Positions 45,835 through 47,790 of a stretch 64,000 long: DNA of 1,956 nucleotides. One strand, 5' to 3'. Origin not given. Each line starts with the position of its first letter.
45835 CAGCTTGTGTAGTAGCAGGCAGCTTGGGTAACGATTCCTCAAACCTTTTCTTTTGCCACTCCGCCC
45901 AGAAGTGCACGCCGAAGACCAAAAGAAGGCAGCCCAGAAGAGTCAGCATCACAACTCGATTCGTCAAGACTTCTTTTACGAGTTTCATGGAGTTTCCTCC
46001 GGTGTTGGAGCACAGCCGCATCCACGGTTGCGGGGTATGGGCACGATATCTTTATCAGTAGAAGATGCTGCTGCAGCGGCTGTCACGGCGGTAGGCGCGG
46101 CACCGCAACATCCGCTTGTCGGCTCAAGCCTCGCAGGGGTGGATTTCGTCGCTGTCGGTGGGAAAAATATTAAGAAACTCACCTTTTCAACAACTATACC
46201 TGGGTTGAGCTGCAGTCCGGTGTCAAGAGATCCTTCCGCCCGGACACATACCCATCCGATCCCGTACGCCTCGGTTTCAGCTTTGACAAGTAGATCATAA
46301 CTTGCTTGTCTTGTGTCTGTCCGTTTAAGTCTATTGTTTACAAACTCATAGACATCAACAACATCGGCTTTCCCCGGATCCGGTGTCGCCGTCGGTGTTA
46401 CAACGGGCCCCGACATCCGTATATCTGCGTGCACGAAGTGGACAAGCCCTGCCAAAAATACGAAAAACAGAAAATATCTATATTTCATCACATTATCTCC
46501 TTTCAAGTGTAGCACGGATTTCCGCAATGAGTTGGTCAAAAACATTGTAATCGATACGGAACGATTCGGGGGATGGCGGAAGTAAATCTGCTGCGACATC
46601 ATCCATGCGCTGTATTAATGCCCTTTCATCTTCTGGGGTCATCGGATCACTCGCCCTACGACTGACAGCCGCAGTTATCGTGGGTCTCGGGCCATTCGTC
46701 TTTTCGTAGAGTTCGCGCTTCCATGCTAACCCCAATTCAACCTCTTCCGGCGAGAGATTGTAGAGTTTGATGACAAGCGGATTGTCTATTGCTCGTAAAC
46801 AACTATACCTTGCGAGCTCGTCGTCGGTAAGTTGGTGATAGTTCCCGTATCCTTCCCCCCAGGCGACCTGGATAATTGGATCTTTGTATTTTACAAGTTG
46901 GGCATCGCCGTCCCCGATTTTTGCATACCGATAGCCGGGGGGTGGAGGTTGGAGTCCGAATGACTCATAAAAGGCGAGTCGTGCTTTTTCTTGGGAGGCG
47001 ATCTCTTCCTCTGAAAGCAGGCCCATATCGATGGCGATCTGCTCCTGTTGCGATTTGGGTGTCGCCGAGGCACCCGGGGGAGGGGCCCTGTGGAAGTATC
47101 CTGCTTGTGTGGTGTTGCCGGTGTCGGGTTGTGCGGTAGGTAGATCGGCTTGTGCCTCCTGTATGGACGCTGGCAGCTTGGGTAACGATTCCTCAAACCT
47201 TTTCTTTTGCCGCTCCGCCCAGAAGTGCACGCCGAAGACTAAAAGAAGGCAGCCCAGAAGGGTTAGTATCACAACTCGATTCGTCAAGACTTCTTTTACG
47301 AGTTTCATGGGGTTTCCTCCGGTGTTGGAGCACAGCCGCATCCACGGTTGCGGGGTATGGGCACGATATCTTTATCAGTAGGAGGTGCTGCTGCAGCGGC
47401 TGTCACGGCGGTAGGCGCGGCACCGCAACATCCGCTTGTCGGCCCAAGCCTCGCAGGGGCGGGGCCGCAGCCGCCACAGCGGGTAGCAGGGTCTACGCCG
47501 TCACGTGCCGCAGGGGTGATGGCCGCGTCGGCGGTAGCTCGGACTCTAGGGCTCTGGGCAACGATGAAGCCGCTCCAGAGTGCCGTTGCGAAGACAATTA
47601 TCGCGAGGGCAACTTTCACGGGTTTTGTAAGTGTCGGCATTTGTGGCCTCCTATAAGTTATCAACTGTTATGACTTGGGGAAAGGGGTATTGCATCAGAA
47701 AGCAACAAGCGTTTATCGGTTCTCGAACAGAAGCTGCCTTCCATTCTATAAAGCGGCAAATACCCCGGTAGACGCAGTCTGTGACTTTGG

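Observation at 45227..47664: Tandemly duplicated two-gene cassette (small Cys-rich secreted protein + TM-anchored protein) with a conserved ~250-bp junction and divergent flanks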

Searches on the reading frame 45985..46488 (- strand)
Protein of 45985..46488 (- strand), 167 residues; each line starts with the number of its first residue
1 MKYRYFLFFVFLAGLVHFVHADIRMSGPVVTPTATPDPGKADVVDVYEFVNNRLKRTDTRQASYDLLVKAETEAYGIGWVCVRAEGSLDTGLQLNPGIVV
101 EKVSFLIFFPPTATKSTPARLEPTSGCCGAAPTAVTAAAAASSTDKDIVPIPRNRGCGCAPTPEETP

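Call 7: search_protein_families(library=pfam, max_evalue=1, proteins=[window:45985-46488:-])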
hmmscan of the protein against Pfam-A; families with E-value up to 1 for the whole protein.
window:45985-46488:- (167 aa): 0 families

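Call 13: find_encoding_contigs(protein=window:45985-46488:-, flank=10000)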
Protein window:45985-46488:- (167 aa): no gene with exactly this product is on record in the collection.

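Call 25: search_protein_families(library=ncbifam, max_evalue=1, proteins=[window:45985-46488:-])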
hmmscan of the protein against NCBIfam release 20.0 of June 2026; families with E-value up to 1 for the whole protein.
window:45985-46488:- (167 aa): 0 families

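Call 72: search_protein_families(library=padloc, max_evalue=0.01, proteins=[window:45985-46488:-])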
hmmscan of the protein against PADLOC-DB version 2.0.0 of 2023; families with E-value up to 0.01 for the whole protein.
window:45985-46488:- (167 aa): 0 families

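Call 73: search_protein_families(library=phrogs, max_evalue=0.01, proteins=[window:45985-46488:-])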
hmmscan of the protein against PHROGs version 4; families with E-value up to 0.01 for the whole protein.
window:45985-46488:- (167 aa): 0 families

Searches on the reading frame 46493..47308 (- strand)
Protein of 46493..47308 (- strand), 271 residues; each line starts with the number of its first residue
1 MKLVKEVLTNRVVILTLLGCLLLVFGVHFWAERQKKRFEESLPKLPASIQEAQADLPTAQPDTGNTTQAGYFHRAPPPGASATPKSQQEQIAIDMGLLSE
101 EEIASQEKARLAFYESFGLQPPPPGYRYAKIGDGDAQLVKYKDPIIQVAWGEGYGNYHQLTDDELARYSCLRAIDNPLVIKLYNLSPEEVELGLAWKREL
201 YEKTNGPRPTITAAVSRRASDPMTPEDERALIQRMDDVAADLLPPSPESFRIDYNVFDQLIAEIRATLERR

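Call 7: search_protein_families(library=pfam, max_evalue=1, proteins=[window:46493-47308:-])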
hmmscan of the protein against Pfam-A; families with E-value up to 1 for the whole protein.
window:46493-47308:- (271 aa): 1 family
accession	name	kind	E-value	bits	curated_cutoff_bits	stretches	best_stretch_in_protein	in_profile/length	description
PF11776.13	RcnB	-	0.002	18.4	25.9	1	114-142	18-45/51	Nickel/cobalt transporter regulator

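Call 8: find_encoding_contigs(protein=window:46493-47308:-, flank=10000)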
Protein window:46493-47308:- (271 aa): 3 contigs read that carry it; 2 places shown.
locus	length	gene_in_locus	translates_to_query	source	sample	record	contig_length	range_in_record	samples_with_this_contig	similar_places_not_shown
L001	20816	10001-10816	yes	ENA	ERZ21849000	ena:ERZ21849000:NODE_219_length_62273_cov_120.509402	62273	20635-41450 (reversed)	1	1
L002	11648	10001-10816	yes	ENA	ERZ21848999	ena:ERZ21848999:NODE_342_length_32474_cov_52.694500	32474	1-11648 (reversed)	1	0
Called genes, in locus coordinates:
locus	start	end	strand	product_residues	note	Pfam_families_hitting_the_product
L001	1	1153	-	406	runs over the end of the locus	PF00924:MS_channel_2nd, PF21082:MS_channel_3rd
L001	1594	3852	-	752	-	PF13520:AA_permease_2, PF00324:AA_permease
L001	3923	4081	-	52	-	-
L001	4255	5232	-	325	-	PF14238:DUF4340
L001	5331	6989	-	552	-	PF23357:DUF7088, PF09822:ABC_transp_aux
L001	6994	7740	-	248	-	PF12679:ABC2_membrane_2 (weak), PF12698:ABC2_membrane_3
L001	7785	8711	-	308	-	PF00005:ABC_tran, PF13304:AAA_21 (weak)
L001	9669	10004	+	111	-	-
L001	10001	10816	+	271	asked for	-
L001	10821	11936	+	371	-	-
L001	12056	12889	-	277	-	-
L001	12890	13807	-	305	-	PF01555:N6_N4_Mtase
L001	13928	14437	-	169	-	PF02577:BFN_dom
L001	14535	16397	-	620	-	PF01145:Band_7, PF15975:Flot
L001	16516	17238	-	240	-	PF21001:YqiJ_N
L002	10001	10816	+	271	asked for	-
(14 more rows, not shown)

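Call 25: search_protein_families(library=ncbifam, max_evalue=1, proteins=[window:46493-47308:-])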
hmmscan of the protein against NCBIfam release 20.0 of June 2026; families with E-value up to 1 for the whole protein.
window:46493-47308:- (271 aa): 0 families

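Call 72: search_protein_families(library=padloc, max_evalue=0.01, proteins=[window:46493-47308:-])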
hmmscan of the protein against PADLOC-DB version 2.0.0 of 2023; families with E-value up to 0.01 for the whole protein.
window:46493-47308:- (271 aa): 0 families

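Call 73: search_protein_families(library=phrogs, max_evalue=0.01, proteins=[window:46493-47308:-])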
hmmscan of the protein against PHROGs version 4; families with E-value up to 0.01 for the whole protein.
window:46493-47308:- (271 aa): 0 families

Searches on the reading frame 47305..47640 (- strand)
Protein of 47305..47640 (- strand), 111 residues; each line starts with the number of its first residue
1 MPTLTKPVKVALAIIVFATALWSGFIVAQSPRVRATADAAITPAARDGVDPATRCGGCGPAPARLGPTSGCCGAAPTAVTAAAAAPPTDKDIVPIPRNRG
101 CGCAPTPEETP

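Call 7: search_protein_families(library=pfam, max_evalue=1, proteins=[window:47305-47640:-])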
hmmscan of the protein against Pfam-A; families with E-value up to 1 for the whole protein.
window:47305-47640:- (111 aa): 0 families

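Call 17: list_cluster_members(proteins=[P0001, P0002, window:47305-47640:-, window:45985-46488:-, window:43980-45215:-])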
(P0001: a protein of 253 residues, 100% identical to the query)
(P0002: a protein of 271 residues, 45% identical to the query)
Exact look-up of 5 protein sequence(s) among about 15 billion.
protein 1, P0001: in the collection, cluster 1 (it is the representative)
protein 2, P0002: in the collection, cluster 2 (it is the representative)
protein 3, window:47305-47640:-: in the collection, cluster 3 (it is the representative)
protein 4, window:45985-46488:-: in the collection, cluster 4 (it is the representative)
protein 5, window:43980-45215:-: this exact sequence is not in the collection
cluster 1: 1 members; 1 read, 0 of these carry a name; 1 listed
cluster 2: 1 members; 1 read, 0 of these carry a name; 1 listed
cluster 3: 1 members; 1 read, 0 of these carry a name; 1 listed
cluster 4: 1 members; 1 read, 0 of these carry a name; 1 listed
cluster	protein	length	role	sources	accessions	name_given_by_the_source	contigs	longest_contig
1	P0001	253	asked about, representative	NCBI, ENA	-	-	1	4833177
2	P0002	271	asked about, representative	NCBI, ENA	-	-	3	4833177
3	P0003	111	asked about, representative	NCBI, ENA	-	-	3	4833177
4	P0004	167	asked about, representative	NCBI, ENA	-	-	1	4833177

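Call 20: find_homologous_proteins(query=window:47305-47640:-, max_evalue=0.01)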
Query window:47305-47640:- (111 aa): 2 proteins with E <= 0.01 among 17 candidates.
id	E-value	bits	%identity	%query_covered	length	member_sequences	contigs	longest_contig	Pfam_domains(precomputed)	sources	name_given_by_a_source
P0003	2.5e-63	229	100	100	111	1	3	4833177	-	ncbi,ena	-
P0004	5.1e-18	83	94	45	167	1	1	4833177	-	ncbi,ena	-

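Call 25: search_protein_families(library=ncbifam, max_evalue=1, proteins=[window:47305-47640:-])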
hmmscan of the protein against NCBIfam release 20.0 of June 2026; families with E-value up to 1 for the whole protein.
window:47305-47640:- (111 aa): 0 families

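Call 72: search_protein_families(library=padloc, max_evalue=0.01, proteins=[window:47305-47640:-])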
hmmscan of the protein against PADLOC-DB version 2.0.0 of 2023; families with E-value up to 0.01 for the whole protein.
window:47305-47640:- (111 aa): 0 families

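Call 73: search_protein_families(library=phrogs, max_evalue=0.01, proteins=[window:47305-47640:-])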
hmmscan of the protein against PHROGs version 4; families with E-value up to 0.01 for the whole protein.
window:47305-47640:- (111 aa): 0 families
